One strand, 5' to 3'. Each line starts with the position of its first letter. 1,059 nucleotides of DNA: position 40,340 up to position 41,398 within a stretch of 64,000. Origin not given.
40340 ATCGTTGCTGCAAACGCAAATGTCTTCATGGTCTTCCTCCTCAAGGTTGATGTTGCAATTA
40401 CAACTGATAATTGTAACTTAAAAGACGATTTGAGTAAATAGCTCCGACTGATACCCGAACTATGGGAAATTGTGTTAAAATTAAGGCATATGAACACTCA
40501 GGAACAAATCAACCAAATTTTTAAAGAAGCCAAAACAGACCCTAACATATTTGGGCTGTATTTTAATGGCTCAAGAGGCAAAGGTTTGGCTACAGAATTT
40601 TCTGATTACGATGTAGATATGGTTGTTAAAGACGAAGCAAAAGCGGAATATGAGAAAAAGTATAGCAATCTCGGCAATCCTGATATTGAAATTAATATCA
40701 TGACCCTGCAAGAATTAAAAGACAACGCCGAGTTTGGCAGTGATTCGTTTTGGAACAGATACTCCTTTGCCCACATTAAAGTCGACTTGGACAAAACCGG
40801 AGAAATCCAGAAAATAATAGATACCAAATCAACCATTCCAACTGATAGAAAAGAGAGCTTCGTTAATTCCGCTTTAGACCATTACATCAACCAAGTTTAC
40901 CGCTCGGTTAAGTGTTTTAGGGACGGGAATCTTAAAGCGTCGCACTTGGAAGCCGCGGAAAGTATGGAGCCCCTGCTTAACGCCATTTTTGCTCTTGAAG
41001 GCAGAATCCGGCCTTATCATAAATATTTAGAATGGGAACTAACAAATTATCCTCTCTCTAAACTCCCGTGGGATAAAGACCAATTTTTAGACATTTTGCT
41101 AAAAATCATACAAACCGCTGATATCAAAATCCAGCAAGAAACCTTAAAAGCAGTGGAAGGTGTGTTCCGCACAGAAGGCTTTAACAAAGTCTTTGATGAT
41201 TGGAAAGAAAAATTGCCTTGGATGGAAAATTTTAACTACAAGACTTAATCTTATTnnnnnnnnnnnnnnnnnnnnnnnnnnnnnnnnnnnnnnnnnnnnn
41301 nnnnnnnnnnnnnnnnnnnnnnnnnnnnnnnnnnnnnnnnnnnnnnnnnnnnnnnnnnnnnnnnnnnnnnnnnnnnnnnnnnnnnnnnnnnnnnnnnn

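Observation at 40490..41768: Tandem antibiotic-type nucleotidyltransferase homologs (ANT(6)-like and Lnu(A)-like) beside an integrase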

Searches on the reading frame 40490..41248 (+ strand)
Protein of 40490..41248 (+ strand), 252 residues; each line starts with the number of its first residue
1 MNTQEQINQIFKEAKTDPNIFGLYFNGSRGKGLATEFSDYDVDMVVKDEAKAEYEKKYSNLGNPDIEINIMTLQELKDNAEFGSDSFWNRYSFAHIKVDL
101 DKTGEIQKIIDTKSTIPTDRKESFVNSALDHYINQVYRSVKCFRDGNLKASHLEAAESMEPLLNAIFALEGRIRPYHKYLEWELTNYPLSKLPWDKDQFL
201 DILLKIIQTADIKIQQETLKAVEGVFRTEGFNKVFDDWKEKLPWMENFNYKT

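Call 3: search_protein_families(library=pfam, proteins=[window:40490-41245:+], max_evalue=0.01)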
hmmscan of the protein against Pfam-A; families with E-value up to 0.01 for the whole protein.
seq(252 aa): 4 families
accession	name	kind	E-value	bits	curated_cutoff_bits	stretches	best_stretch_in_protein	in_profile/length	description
PF04439.18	Adenyl_transf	-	6.6e-06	25.9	22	1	3-58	4-61/279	Streptomycin adenylyltransferase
PF18765.7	Polbeta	-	4.2e-05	24.1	26.9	1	8-75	1-71/93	Polymerase beta, Nucleotidyltransferase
PF01909.29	NTP_transf_2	-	0.00013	22.8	21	1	8-61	2-61/93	Nucleotidyltransferase domain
PF20879.2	SidM_N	-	0.0034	17.1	27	1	17-53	56-92/285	SidM, N-terminal domain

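Call 4: search_protein_families(library=ncbifam, proteins=[window:40490-41245:+], max_evalue=0.01)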
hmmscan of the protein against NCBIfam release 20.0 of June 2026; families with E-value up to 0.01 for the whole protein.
seq(252 aa): 0 families

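Call 8: search_solved_structures(query=window:40490-41245:+, max_evalue=1, show_alignments=2)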
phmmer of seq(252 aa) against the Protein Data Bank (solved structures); distinct sequences matched with E-value up to 1: 3.
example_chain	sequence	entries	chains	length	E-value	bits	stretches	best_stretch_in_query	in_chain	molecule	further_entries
3fbq_A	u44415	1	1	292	0.032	17.2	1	8-80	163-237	Conserved domain protein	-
6cw2_C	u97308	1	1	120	0.44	13.5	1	170-212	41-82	Transcriptional adapter 2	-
6cw3_E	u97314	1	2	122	0.45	13.4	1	170-212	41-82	Transcriptional adapter 2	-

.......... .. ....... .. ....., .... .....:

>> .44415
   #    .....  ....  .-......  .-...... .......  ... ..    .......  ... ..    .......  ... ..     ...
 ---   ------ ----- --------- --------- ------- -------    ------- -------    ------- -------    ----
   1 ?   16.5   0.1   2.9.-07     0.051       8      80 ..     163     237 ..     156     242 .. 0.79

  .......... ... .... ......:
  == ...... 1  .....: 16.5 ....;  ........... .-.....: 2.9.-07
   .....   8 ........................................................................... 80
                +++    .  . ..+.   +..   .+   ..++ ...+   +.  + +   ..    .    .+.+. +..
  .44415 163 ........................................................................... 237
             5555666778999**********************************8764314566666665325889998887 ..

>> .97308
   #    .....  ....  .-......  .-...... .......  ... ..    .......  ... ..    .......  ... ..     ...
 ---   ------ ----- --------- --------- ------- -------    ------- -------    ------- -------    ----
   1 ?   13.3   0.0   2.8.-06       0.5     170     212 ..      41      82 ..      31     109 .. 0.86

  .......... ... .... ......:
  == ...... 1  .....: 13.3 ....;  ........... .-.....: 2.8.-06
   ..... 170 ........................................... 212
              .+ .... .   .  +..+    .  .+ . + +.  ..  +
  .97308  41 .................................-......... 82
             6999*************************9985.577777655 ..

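Call 11: find_homologous_proteins(query=window:40490-41245:+)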
Query seq(252 aa) (252 aa): 78 proteins with E <= 0.001 among 264 candidates.
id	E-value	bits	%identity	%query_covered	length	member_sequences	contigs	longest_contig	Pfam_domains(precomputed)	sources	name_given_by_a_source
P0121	9.0e-167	571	100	100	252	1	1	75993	PF04439.19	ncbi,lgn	-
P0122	1.1e-143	495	86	98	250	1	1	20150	-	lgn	-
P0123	9.0e-118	410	69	97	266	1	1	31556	-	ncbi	-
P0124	1.8e-99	351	59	98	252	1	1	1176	-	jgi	-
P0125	4.0e-98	346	60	94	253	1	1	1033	-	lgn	-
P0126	2.4e-92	327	55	99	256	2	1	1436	-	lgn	-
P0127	2.0e-88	314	55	98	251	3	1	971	-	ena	-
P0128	2.8e-88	314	55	95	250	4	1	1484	-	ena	-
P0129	6.1e-88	313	54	96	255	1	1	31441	-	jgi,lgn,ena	-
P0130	6.6e-88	313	55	96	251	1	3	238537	-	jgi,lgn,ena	-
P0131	4.8e-87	310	54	96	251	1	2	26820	-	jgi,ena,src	-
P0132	8.2e-87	309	54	98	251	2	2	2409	PF18765.8,PF04439.19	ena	-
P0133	7.2e-86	306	54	98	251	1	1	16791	-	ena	-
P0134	1.4e-85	305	54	96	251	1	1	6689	-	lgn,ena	-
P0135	1.4e-85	305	55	96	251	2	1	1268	-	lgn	-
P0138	2.8e-81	291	51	97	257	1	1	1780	PF04439.19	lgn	-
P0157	4.7e-69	251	44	98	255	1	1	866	PF04439.19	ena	-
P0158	7.3e-69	250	49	96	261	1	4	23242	PF18765.8,PF04439.19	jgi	jgi:hypothetical protein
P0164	1.2e-65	240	47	95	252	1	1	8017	PF04439.19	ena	-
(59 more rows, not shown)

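Call 12: find_encoding_contigs(protein=P0121, flank=10000, max_places=4)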
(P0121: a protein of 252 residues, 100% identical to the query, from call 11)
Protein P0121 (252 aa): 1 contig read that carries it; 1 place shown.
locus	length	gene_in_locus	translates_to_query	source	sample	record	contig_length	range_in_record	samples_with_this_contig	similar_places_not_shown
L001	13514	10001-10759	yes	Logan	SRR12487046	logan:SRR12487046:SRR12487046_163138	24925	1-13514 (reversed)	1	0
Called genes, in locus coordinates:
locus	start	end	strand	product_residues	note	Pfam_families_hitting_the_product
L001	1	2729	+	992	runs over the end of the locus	-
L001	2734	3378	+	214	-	PF02586:SRAP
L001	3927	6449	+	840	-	-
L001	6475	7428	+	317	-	-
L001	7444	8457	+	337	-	-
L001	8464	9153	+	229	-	-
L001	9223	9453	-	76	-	PF13490:zf-HC2 (weak)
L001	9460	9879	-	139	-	-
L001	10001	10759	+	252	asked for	PF04439:Adenyl_transf (faint)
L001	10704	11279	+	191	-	PF14907:NTP_transf_5 (weak), PF10706:Aminoglyc_resit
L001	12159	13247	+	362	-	PF00589:Phage_integrase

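Call 13: list_cluster_members(proteins=[P0121, P0001, P0122, P0123, P0026, P0004])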
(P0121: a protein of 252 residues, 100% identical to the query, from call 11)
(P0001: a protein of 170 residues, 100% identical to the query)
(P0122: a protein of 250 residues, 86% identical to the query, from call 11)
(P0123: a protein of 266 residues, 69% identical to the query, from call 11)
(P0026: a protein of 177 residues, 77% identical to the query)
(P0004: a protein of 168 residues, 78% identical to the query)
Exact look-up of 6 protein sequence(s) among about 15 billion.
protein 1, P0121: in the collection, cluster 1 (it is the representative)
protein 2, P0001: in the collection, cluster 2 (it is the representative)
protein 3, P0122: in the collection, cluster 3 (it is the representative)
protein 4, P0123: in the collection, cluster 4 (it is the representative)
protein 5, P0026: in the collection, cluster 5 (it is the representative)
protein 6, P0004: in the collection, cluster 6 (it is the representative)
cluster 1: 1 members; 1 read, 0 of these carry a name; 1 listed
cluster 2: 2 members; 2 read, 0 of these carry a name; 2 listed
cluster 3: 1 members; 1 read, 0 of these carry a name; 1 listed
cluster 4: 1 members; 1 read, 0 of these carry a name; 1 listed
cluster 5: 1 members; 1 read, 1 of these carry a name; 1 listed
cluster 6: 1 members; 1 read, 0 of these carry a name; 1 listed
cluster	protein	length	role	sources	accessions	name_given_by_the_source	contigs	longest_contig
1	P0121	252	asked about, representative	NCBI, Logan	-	-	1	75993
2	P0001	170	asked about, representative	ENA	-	-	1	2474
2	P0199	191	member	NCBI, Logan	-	-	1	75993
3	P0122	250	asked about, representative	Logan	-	-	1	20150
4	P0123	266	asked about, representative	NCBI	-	-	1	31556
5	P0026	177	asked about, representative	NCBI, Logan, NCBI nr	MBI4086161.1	MAG: aminoglycoside nucleotidyltransferase [Candidatus Liptonbacteria bacterium] | aminoglycoside nucleotidyltransferase [Candidatus Liptonbacteria bacterium]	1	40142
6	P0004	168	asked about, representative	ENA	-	-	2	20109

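Call 14: find_encoding_contigs(protein=P0122, flank=8000, max_places=3)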
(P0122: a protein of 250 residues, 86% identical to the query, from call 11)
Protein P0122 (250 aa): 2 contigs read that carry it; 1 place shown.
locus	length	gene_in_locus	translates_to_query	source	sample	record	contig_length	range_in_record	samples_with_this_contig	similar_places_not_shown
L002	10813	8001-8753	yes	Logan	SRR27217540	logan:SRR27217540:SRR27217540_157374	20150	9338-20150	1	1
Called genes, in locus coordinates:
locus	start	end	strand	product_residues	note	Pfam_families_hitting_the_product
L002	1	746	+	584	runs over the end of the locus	PF01420:Methylase_S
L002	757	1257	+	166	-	-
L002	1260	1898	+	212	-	PF02586:SRAP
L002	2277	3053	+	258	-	-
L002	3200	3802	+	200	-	-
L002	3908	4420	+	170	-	-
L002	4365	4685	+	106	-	-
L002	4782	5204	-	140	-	-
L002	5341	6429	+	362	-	-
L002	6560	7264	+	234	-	PF00891:Methyltransf_2 (weak), PF01209:Ubie_methyltran, PF05175:MTS (weak), PF13489:Methyltransf_23 (weak), PF13847:Methyltransf_31, PF08241:Methyltransf_11, PF08242:Methyltransf_12, PF13649:Methyltransf_25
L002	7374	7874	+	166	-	-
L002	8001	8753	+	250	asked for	-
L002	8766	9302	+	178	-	PF08433:KTI12 (weak)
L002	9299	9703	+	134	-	PF00383:dCMP_cyt_deam_1, PF26947:CDL (weak)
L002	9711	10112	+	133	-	PF04677:CwfJ_C_1 (weak), PF11969:DcpS_C, PF01230:HIT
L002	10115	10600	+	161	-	-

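Call 15: find_encoding_contigs(protein=P0123, flank=8000, max_places=3)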
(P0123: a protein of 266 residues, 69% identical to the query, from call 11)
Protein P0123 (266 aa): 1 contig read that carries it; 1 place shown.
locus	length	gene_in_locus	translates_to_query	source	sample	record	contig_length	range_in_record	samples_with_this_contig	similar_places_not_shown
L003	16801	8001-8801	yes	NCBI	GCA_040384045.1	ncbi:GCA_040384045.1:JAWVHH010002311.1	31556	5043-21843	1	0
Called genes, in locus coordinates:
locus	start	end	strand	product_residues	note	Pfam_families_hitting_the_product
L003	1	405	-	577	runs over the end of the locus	PF13620:CarboxypepD_reg (weak)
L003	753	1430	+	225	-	PF09335:VTT_dom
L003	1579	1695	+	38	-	-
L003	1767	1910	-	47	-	-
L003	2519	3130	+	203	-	-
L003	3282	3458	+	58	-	-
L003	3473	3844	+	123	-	-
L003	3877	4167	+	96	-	PF08922:DUF1905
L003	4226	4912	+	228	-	PF00578:AhpC-TSA, PF13899:Thioredoxin_7 (weak), PF00085:Thioredoxin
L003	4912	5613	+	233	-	PF02683:DsbD_TM, PF13386:DsbD_2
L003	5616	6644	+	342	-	PF00578:AhpC-TSA, PF08534:Redoxin, PF13905:Thioredoxin_8, PF17991:Thioredoxin_10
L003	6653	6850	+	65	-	PF12844:HTH_19, PF01381:HTH_3, PF13560:HTH_31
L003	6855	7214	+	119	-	-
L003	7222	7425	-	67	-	PF13443:HTH_26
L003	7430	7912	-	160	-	PF11188:DUF2975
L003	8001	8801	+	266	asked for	-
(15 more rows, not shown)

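Call 16: find_encoding_contigs(protein=P0130, flank=8000, max_places=3)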
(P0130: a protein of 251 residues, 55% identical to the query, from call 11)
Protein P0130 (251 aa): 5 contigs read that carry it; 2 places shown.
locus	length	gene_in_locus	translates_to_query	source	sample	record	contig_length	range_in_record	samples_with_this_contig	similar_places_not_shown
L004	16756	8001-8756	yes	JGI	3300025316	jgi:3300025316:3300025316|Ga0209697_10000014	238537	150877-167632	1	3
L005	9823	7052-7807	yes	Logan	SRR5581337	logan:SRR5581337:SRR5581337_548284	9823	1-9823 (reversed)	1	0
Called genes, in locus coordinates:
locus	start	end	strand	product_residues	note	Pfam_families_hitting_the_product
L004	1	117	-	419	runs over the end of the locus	PF11932:DUF3450 (faint)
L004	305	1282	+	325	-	PF11999:Ice_binding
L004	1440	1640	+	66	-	-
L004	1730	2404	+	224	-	PF04203:Sortase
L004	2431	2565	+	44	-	-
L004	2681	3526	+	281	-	PF18914:DUF5666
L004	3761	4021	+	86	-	-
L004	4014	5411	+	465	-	-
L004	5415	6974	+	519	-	-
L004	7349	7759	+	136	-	-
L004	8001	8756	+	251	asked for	-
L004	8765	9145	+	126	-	PF06541:ABC_trans_CmpB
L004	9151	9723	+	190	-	PF13302:Acetyltransf_3, PF13420:Acetyltransf_4 (weak), PF00583:Acetyltransf_1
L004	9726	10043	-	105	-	PF01638:HxlR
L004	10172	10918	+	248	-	PF04264:YceI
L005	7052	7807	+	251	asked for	-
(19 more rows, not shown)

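Call 22: search_solved_structures(query=A1, max_evalue=1, show_alignments=3)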
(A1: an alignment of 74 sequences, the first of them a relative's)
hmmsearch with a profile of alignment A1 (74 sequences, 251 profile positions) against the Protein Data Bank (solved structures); distinct sequences matched with E-value up to 1: 12.
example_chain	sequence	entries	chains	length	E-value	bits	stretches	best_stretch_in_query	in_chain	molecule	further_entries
3nku_A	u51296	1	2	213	0.029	17.1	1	24-59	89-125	DrrA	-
4ebj_A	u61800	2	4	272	0.032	17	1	18-69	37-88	Aminoglycoside nucleotidyltransferase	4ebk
6yx5_B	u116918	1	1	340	0.041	16.6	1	24-59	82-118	Multifunctional virulence effector protein DrrA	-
8vxb_A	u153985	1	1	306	0.066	15.9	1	2-51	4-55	Streptomycin aminoglycoside adenylyltransferase ant(6)-Ib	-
7lkp_A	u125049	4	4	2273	0.26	14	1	167-241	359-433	Retinal-specific phospholipid-transporting ATPase ABCA4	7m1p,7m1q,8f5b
7lkz_A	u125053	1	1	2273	0.26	14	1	167-241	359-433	Retinal-specific phospholipid-transporting ATPase ABCA4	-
7e7i_A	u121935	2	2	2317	0.27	13.9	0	167-241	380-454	Retinal-specific phospholipid-transporting ATPase ABCA4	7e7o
7e7q_A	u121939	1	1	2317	0.27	13.9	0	167-241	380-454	Retinal-specific phospholipid-transporting ATPase ABCA4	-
8g4k_A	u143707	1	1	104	0.28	13.9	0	198-229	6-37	5HCS_TGFBR2_1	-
9xbd_E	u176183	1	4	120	0.28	13.9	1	17-60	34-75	Nucleotidyltransferase domain-containing protein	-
1no5_A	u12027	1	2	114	0.33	13.7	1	12-61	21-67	Hypothetical protein HI0073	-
7ae2_B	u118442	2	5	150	0.37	13.5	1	24-55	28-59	MNT ANTITOXIN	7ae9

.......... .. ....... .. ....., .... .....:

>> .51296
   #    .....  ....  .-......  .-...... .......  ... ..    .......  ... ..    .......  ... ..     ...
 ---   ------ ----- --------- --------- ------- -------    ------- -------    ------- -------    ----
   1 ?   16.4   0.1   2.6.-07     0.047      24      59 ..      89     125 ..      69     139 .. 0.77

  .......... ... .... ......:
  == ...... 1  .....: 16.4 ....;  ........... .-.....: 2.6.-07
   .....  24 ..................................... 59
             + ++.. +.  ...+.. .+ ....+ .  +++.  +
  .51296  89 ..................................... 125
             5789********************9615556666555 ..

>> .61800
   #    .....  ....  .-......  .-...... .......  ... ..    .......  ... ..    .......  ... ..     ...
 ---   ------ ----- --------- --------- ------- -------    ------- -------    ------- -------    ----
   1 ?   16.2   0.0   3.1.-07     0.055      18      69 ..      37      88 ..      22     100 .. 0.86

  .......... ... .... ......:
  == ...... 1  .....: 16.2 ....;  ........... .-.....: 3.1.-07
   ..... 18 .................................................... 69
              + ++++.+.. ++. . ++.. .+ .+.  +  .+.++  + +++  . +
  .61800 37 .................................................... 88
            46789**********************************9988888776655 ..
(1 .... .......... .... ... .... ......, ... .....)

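Call 32: predict_structure(alignment_id=A1)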
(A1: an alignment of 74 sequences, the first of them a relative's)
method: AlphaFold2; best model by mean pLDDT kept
length: 252 residues; sequences in the alignment: 74
mean_pLDDT: 96.2   pTM: 0.90
mean pLDDT of the five models: 96.2, 96.1, 96.0, 96.0, 95.5
residues with pLDDT >= 90: 240; 70-90: 10; 50-70: 1; < 50: 1
segments of 3 or more residues with pLDDT < 50: none
pLDDT, mean of each block of 10 residues (from residue 1): 93 98 96 93 98 94 90 97 93 97 97 96 98 99 98 98 98 97 98 98 98 98 98 98 96 56
secondary structure, 60 per line:
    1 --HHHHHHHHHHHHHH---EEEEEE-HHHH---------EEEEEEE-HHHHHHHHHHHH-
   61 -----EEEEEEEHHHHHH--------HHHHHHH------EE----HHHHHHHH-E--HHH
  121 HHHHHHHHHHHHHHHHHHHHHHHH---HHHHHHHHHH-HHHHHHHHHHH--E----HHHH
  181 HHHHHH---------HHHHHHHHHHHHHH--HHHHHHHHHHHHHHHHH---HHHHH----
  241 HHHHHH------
elements in order: H3-16 E20-25 H27-30 E40-46 H48-59 E66-72 H73-78 H87-93 H106-113 H118-144 H148-157 H159-169 H177-186 H196-209 H212-228 H232-236 H241-246

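Call 35: fold_search(model_id=the predicted structure, library=pdb)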
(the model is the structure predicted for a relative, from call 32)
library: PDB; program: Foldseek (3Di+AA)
matches with E <= 10: 559; with E <= 0.001: 15
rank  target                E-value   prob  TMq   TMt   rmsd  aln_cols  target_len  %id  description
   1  6nmk_A                5.6e-06  1.00  0.55  0.55   8.6       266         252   13  Binary complex structure of the T130K mutant of ANT-4'' with Neomycin (released 2020-01-15)
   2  6nmk_B                1.2e-05  1.00  0.51  0.51   8.5       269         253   13  Binary complex structure of the T130K mutant of ANT-4'' with Neomycin (released 2020-01-15)
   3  6un8_A                1.6e-05  1.00  0.52  0.52   8.8       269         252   13  Wild type ANT bound to neomycin (released 2020-05-06)
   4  6un8_B                1.7e-05  1.00  0.50  0.50   8.6       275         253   13  Wild type ANT bound to neomycin (released 2020-05-06)
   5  8vxb                  1.9e-05  1.00  0.42  0.39   8.3       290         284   16  Structure of ANT(6)-Ib from Campylobacter fetus subsp fetus complexed with hydrated streptomycin (released 2024-09-18)
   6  6p06_A                2.1e-05  1.00  0.50  0.50   8.6       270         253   13  Ternary structure of the E52D mutant of ANT-4 with Neomycin and AMPCPP (released 2020-01-29)
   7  6p01_A                2.8e-05  1.00  0.53  0.53   8.7       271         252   14  Apo structure of the E52D mutant of ANT-4 (released 2020-01-29)
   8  1kny_A                3.9e-05  1.00  0.54  0.54   8.5       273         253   12  KANAMYCIN NUCLEOTIDYLTRANSFERASE (released 1996-08-17)
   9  3jyy_B                1.0e-04  1.00  0.52  0.50   7.4       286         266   14  SeMet LinB complexed with PPi (released 2009-11-03)
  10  3c18_B                1.5e-04  1.00  0.46  0.42   8.3       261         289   10  Crystal structure of nucleotidyltransferase-like protein (ZP_00538802.1) from Exiguobacterium sibiricum 255-15 at 1.90 (released 2008-02-12)
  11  3c18_A                2.9e-04  1.00  0.46  0.41   8.0       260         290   10  Crystal structure of nucleotidyltransferase-like protein (ZP_00538802.1) from Exiguobacterium sibiricum 255-15 at 1.90 (released 2008-02-12)
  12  1kan_A                3.7e-04  1.00  0.56  0.55   6.1       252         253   13  MOLECULAR STRUCTURE OF KANAMYCIN NUCLEOTIDYLTRANSFERASE DETERMINED TO 3.0-ANGSTROMS RESOLUTION (released 1994-08-31)
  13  3jyy_A                3.9e-04  1.00  0.52  0.50   7.4       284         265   14  SeMet LinB complexed with PPi (released 2009-11-03)
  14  9dbj_B                4.4e-04  1.00  0.32  0.38  10.5       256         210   11  Structure of Hailong HalB R164A mutant with non-hydrolyzable dATP (released 2025-05-07)
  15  9dbj_C                7.0e-04  1.00  0.34  0.38  12.1       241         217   14  Structure of Hailong HalB R164A mutant with non-hydrolyzable dATP (released 2025-05-07)
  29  2pbe                  6.7e-03  0.96  0.31  0.30  12.1       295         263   16  Crystal structure of an aminoglycoside 6-adenyltransferase from Bacillus subtilis (released 2007-04-10)
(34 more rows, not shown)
